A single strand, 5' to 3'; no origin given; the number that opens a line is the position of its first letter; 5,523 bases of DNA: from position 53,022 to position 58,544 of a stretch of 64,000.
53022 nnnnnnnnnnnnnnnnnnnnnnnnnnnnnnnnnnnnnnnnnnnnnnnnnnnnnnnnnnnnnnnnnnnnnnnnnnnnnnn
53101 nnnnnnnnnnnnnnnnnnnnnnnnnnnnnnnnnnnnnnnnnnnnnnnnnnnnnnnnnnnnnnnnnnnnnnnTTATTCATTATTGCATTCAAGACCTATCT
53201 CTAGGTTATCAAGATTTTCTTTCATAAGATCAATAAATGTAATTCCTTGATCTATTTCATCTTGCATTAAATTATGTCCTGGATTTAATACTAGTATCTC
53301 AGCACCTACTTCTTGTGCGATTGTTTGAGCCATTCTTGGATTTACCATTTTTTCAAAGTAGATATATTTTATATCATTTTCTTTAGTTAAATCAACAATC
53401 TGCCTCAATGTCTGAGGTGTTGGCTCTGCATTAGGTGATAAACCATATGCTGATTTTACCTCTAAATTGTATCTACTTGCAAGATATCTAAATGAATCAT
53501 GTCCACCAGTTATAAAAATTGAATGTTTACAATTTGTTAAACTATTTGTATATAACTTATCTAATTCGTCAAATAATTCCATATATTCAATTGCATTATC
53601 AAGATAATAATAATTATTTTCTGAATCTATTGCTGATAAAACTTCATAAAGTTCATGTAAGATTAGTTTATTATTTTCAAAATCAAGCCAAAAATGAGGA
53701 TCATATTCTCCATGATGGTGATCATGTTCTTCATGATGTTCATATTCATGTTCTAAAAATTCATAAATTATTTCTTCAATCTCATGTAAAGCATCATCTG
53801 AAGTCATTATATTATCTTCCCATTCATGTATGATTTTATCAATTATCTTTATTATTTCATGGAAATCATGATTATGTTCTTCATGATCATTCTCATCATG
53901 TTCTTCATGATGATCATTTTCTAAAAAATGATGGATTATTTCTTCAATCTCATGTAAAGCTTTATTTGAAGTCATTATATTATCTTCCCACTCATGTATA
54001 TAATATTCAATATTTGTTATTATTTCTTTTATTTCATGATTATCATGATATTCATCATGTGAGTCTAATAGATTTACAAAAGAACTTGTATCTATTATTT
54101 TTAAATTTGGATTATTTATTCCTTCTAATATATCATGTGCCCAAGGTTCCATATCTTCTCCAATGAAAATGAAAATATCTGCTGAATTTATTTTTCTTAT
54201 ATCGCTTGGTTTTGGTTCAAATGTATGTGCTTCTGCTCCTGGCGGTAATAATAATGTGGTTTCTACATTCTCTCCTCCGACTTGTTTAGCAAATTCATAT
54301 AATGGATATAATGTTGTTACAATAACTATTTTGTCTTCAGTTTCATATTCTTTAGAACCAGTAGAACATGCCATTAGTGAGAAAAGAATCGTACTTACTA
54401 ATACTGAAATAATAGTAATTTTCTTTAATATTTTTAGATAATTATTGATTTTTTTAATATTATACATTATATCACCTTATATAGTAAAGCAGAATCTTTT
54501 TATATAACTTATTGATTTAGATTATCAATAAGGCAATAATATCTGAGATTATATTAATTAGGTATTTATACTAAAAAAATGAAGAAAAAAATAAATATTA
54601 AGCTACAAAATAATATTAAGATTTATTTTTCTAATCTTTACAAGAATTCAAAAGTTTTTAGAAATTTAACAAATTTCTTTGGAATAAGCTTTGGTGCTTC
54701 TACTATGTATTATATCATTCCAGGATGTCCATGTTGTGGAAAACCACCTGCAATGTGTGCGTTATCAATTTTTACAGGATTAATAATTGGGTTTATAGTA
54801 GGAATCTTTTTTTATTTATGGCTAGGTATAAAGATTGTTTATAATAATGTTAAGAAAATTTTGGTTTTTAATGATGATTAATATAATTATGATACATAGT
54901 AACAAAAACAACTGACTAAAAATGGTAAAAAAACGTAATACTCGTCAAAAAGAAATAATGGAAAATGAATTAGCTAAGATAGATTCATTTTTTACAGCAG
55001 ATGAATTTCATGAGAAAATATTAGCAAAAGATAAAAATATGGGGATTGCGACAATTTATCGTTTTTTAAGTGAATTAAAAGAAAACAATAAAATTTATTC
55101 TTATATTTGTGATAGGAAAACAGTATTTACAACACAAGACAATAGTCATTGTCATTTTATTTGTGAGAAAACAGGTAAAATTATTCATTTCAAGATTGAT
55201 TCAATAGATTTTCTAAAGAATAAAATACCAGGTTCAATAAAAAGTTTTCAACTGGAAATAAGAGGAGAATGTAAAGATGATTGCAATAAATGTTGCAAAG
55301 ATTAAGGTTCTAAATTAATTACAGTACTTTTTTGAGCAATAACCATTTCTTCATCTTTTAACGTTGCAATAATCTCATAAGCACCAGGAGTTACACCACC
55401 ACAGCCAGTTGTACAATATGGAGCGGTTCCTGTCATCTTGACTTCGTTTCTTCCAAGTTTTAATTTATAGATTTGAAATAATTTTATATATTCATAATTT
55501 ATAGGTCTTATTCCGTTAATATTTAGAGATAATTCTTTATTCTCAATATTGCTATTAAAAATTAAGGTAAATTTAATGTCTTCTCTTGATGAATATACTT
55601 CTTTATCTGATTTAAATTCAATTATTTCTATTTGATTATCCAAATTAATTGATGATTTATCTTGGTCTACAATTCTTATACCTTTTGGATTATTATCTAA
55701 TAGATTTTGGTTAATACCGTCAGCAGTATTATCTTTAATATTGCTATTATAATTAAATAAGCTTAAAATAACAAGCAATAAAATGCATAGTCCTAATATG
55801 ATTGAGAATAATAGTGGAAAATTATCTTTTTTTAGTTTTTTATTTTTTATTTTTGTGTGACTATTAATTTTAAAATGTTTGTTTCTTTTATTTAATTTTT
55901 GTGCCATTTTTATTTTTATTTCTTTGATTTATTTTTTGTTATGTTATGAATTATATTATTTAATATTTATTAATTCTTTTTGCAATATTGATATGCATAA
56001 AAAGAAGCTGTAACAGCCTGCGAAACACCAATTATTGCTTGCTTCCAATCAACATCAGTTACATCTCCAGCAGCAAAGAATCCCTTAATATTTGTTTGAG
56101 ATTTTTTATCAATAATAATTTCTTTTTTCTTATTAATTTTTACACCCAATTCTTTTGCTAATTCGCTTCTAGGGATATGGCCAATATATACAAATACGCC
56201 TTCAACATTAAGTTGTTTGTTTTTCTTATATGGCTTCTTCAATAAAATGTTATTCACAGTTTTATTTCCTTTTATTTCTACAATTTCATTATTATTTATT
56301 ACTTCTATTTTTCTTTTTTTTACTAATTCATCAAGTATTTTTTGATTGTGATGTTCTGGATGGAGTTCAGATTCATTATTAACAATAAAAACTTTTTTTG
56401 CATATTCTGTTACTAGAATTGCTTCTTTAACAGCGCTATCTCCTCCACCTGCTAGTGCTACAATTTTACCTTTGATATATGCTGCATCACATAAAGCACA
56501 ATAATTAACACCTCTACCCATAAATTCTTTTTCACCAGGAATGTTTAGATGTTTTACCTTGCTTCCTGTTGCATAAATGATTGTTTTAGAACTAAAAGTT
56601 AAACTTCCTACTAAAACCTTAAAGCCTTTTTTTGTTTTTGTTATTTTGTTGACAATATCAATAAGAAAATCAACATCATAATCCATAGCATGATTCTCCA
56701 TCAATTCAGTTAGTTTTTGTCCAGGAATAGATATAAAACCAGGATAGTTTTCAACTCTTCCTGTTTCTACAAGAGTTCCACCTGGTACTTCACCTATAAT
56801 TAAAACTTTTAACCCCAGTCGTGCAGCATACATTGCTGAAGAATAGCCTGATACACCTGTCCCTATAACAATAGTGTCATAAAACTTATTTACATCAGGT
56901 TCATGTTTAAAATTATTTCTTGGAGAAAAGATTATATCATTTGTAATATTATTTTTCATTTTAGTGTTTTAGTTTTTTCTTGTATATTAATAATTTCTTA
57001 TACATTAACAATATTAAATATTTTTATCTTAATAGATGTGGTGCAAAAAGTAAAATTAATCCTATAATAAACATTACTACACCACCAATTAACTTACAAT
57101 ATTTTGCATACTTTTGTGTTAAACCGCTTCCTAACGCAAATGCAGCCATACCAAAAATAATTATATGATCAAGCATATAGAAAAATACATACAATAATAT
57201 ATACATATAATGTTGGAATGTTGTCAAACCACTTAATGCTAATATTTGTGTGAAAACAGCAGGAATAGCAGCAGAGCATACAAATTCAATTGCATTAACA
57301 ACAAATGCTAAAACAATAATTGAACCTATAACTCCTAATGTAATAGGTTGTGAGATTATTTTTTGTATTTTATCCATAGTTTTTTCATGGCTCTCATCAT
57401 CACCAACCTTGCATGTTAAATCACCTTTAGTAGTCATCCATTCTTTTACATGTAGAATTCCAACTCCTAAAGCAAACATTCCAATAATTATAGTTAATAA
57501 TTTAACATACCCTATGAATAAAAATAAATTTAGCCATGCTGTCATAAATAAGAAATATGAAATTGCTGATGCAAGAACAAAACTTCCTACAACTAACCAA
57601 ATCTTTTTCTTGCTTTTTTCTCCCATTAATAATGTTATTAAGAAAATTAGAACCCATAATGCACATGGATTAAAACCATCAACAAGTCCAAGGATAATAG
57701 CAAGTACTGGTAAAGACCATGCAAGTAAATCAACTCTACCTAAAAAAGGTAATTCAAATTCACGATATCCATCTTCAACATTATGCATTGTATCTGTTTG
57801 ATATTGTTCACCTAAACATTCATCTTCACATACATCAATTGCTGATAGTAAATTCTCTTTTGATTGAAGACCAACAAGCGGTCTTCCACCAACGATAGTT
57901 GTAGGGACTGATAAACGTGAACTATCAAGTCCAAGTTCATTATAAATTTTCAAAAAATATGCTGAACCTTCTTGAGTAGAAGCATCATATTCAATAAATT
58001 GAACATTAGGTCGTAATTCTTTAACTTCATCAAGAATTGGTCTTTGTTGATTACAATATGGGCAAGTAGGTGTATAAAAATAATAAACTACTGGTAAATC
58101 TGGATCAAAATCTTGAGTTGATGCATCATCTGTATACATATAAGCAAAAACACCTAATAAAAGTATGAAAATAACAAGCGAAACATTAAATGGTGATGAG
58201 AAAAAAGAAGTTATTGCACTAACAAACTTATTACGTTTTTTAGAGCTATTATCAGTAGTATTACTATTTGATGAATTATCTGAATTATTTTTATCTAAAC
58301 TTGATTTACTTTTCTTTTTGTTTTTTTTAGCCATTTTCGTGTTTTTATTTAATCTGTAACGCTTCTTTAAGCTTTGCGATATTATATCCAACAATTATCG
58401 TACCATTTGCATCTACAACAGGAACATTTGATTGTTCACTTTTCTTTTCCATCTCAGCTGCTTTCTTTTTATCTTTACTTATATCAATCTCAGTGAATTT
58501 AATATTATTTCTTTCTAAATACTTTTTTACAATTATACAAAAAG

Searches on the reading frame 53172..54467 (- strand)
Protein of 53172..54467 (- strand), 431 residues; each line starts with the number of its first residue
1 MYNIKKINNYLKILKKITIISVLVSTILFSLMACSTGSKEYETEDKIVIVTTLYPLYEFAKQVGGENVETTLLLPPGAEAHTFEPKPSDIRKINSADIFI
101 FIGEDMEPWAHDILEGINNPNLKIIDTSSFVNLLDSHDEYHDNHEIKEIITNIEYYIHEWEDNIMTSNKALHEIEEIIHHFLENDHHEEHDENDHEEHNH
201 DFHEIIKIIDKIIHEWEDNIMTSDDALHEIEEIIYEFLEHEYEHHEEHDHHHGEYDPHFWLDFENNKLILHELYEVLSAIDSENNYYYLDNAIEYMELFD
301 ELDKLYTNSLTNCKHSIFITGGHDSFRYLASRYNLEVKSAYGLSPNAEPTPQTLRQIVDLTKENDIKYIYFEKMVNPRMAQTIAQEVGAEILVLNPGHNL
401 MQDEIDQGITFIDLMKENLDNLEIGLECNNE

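Call 53: search_protein_families(library=pfam, proteins=[window:53172-54467:-], max_evalue=0.001)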
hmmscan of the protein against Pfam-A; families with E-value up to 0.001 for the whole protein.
window:53172-54467:- (431 aa): 1 family
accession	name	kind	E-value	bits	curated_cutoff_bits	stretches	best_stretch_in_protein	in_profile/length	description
PF01297.22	ZnuA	-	3.1e-70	237.1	29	1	49-423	1-261/263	Zinc-uptake complex component A periplasmic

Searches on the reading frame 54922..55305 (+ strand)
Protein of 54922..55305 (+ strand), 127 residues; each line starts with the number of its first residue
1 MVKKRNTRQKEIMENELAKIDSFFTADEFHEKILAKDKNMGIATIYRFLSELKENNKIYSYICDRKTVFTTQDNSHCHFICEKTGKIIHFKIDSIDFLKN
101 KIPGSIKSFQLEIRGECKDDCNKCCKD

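Call 59: search_protein_families(library=pfam, proteins=[window:54922-55305:+], max_evalue=0.001)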
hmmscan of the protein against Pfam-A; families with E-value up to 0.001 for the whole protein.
window:54922-55305:+ (127 aa): 1 family
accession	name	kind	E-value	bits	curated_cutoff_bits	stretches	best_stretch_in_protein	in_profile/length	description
PF01475.25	FUR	-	5.9e-19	68.8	23.1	1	5-104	5-107/121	Ferric uptake regulator family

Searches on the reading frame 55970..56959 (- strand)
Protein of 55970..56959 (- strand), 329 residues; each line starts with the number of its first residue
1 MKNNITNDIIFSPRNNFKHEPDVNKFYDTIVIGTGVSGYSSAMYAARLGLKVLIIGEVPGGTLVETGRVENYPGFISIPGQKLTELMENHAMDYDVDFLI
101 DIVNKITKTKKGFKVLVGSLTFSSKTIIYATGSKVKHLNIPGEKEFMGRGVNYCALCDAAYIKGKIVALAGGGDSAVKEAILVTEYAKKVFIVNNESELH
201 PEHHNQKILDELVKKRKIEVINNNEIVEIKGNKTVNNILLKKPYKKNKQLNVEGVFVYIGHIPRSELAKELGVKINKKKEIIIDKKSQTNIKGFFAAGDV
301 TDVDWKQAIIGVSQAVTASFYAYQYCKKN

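Call 59: search_protein_families(library=pfam, proteins=[window:55970-56959:-], max_evalue=0.001)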
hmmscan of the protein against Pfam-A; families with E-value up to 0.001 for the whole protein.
window:55970-56959:- (329 aa): 6 families
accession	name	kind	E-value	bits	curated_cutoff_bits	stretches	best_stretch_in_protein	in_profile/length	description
PF07992.20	Pyr_redox_2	-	1.4e-43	149.8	26.1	1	27-315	1-291/291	Pyridine nucleotide-disulphide oxidoreductase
PF13738.12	Pyr_redox_3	-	3e-16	60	30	1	103-298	104-305/305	Pyridine nucleotide-disulphide oxidoreductase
PF00070.33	Pyr_redox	-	8.1e-11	42.7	22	1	168-241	3-80/82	Pyridine nucleotide-disulphide oxidoreductase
PF00890.30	FAD_binding_2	-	1.3e-06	28.3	20.4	0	28-59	1-32/414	FAD binding domain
PF12831.13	FAD_oxidored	-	9.7e-06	25.5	27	1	28-65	1-40/416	FAD dependent oxidoreductase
PF01266.30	DAO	-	0.0003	20.9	27.9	0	28-56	1-29/353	FAD dependent oxidoreductase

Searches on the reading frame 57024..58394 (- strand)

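Call 59: search_protein_families(library=pfam, proteins=[window:57024-58394:-], max_evalue=0.001)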
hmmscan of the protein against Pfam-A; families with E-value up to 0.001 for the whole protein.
window:57024-58394:- (456 aa): 2 families
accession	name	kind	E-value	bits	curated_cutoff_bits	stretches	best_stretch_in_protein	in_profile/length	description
PF00462.30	Glutaredoxin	-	7.4e-05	23.3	22.9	1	103-171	1-58/60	Glutaredoxin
PF13098.12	Thioredoxin_2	-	0.00053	20.7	27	0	101-149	7-60/104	Thioredoxin-like domain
